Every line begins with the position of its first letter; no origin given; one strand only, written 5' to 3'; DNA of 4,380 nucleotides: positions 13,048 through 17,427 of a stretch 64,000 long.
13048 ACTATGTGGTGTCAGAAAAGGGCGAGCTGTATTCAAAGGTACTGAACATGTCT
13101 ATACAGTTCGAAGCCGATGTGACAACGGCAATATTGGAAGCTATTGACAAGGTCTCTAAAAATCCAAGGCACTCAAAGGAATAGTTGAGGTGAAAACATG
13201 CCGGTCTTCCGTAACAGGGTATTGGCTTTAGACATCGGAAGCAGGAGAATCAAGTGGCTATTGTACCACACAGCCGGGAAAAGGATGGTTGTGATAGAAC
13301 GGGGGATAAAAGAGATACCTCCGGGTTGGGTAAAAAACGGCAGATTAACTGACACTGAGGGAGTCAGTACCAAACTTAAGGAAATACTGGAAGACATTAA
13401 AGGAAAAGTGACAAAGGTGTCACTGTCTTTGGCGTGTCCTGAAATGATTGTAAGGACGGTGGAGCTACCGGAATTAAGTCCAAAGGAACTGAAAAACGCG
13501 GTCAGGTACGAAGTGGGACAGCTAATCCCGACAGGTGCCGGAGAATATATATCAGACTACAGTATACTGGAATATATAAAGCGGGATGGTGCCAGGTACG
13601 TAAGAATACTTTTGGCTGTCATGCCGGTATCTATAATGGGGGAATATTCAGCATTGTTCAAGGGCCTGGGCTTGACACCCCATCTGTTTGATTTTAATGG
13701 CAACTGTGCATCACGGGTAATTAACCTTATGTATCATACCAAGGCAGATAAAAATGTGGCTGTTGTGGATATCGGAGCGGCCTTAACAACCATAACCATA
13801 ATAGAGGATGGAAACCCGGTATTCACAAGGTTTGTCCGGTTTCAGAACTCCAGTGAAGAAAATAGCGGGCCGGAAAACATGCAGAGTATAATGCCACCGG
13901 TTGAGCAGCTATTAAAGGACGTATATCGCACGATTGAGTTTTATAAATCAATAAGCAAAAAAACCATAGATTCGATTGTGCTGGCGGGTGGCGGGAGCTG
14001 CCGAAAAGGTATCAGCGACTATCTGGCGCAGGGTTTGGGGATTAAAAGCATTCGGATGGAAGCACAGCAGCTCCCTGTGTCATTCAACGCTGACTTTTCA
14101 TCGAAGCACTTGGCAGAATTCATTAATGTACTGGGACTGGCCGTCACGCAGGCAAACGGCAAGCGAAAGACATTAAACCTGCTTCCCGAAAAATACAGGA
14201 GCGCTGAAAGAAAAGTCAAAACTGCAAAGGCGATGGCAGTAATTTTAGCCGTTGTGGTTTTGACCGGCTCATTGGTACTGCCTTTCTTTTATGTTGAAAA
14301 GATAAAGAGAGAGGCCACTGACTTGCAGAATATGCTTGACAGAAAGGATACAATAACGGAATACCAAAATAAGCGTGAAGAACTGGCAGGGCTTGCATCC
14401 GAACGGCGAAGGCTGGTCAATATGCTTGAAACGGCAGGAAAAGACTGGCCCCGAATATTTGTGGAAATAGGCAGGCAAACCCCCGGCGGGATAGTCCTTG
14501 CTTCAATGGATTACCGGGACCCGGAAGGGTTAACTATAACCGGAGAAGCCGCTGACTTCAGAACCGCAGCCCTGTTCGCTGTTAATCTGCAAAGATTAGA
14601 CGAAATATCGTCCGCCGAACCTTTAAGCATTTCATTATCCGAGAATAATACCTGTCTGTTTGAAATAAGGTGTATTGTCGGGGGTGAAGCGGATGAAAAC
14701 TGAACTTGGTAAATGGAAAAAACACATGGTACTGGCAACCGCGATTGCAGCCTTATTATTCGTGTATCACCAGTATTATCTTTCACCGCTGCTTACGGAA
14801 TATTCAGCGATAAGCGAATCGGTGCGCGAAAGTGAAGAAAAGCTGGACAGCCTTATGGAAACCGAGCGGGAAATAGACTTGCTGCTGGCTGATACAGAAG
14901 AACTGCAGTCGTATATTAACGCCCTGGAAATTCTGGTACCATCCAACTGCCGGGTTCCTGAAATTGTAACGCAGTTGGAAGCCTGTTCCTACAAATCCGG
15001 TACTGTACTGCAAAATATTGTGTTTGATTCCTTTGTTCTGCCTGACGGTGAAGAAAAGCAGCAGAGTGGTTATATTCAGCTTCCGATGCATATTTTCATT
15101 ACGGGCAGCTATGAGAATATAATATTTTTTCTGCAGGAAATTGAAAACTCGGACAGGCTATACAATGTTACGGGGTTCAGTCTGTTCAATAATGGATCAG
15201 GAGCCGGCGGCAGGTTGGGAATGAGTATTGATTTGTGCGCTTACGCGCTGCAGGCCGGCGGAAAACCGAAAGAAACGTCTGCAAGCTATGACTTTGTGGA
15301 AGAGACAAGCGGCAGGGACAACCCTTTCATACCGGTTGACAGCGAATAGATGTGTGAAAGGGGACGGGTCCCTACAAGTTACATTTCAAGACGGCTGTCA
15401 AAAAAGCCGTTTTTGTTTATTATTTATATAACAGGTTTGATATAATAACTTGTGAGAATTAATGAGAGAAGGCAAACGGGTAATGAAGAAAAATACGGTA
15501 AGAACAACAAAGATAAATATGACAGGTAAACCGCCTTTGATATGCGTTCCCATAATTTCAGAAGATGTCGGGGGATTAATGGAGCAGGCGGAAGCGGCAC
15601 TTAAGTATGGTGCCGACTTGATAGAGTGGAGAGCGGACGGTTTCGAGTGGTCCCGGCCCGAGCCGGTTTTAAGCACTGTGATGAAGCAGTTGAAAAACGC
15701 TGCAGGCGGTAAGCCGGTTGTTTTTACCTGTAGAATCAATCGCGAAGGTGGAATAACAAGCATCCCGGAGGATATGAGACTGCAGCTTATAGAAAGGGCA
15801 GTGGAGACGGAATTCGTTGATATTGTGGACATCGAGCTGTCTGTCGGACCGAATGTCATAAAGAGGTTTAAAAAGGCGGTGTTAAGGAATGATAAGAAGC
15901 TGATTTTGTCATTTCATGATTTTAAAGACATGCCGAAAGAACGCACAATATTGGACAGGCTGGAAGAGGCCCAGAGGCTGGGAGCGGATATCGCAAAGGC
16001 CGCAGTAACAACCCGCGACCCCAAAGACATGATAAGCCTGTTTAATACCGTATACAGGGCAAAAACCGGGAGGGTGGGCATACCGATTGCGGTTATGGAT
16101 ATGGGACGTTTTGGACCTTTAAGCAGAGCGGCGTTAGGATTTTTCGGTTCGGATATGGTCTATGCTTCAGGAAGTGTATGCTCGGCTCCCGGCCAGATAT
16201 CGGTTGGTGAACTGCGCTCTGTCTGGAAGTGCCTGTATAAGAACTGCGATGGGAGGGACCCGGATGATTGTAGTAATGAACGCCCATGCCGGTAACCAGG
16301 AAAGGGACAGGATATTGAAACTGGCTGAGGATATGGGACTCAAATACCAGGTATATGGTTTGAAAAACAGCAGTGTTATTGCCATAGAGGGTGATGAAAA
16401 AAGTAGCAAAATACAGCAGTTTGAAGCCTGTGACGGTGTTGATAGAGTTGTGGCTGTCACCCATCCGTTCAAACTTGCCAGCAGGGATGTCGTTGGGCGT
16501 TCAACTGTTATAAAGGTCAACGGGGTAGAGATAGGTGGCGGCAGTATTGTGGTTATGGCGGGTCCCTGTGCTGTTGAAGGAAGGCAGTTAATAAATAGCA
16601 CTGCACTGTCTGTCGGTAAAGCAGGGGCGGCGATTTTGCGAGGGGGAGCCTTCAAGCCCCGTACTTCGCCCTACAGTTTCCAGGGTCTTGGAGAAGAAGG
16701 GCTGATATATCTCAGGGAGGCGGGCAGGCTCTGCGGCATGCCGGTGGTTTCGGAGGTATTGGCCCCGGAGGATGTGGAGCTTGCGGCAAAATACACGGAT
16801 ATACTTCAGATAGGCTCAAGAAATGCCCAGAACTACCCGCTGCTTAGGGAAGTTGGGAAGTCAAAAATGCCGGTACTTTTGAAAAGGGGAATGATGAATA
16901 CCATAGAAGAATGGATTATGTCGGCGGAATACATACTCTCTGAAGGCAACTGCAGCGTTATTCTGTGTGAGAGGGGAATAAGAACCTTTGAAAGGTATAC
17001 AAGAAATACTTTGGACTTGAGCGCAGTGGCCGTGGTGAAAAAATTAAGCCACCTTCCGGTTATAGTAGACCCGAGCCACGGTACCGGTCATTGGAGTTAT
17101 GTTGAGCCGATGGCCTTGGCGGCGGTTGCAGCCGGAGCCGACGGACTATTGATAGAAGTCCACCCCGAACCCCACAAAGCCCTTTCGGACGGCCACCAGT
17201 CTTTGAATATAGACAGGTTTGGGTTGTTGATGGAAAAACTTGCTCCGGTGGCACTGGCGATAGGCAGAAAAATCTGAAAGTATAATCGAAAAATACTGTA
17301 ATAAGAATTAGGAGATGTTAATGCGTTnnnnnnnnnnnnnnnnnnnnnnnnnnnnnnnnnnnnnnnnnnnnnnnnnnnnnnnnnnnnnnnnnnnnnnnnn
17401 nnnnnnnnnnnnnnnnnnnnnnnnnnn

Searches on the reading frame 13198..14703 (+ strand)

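Call 64: search_protein_families(library=pfam, proteins=[window:13198-14703:+], max_evalue=0.00001)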
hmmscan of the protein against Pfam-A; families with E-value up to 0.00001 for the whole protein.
window:13198-14703:+ (501 aa): 2 families
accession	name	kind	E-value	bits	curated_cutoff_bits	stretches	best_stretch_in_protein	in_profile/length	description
PF11104.14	PilM_2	-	9.2e-29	100.9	27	2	11-213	2-208/340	Type IV pilus assembly protein PilM;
PF05137.18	PilN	-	3.6e-06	27.4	22.8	0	420-492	2-76/78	Fimbrial assembly protein (PilN)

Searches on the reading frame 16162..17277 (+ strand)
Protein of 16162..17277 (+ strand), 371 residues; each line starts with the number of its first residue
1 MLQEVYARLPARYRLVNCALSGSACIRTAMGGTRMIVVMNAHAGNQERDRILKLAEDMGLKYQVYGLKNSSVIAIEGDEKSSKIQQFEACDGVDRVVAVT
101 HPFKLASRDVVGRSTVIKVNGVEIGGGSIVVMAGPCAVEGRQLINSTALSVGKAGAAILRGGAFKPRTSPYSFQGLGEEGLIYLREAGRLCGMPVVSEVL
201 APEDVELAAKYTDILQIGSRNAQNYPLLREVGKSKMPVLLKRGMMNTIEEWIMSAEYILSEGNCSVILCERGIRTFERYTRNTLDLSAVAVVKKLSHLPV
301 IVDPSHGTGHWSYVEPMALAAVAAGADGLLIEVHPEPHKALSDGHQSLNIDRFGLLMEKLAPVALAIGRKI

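Call 64: search_protein_families(library=pfam, proteins=[window:16162-17277:+], max_evalue=0.00001)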
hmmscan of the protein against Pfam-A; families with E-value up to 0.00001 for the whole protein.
window:16162-17277:+ (371 aa): 3 families
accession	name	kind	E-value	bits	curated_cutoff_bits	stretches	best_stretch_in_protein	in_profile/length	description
PF00793.26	DAHP_synth_1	-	1.1e-75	254.4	25.5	1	117-355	4-259/270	DAHP synthetase I family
PF18152.6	DAHP_snth_FXD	-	5.4e-14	52.2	27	1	35-100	1-66/67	DAHP synthase ferredoxin-like domain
PF03102.20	NeuB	-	3.9e-08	33.5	22.1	1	176-370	53-239/241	NeuB family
